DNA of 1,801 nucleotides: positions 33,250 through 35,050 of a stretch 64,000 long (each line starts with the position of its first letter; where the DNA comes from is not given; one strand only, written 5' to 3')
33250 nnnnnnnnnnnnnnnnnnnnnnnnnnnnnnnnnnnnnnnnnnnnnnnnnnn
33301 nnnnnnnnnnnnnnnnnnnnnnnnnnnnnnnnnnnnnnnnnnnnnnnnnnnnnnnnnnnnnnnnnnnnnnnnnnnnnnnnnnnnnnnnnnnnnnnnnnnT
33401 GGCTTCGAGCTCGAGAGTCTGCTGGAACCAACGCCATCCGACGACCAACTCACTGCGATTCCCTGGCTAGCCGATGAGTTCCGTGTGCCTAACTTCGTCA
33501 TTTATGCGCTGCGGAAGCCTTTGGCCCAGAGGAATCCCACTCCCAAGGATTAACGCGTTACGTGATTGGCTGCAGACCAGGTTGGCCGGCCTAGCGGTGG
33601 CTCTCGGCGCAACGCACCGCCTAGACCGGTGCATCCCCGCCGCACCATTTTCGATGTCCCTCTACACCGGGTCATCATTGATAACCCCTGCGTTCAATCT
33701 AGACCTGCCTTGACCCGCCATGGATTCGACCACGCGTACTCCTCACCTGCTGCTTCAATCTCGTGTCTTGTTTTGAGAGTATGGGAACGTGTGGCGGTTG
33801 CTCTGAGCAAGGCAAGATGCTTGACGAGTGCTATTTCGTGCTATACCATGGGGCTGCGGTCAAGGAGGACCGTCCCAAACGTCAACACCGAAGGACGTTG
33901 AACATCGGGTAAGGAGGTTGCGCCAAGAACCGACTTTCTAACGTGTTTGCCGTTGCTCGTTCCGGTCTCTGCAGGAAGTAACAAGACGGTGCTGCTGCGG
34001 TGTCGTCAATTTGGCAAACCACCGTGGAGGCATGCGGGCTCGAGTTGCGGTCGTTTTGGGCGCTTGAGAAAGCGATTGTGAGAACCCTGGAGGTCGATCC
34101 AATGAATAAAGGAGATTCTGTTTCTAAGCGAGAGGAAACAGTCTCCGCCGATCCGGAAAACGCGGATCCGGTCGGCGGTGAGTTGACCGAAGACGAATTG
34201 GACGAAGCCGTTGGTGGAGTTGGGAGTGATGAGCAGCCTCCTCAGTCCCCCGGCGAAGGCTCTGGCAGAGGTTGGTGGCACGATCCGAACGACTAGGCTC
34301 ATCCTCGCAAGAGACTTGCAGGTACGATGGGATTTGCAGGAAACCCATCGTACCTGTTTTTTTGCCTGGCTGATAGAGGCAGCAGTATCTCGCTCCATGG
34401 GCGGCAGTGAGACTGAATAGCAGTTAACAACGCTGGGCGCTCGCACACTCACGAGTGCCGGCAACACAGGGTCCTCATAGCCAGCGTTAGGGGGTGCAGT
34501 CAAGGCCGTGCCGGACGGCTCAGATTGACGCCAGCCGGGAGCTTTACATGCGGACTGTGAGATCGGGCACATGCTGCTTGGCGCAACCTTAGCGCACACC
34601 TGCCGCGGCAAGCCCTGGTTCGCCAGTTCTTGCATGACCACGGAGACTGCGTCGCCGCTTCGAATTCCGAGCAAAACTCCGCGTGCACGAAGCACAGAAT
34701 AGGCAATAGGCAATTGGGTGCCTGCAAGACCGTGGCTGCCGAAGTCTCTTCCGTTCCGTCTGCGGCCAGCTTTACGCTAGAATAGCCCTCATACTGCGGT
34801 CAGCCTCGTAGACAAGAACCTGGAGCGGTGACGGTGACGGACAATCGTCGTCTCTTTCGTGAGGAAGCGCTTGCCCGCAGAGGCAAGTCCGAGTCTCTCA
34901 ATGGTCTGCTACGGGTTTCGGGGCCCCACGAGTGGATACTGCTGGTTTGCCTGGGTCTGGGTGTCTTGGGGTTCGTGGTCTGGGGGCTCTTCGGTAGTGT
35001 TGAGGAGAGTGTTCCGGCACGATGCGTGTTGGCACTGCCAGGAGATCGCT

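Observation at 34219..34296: Core peptide is acidic, cysteine-free and Gly/Pro/Ser-rich with a WWH motif: atypical for bacteriocins and known RiPP classes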

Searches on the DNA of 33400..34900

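Call 52: search_rna_families(source=window, start=33400, end=34900, threshold=evalue, max_evalue=1)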
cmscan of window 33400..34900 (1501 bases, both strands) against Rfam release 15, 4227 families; matches with E-value up to 1: 1.
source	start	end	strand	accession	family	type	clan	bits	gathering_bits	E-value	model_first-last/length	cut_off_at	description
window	34303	34371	-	RF01546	TB6Cs1H1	Gene; snRNA; snoRNA; HACA-box;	-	19.8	40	0.25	1-66/66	no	Trypanosomatid snoRNA TB6Cs1H1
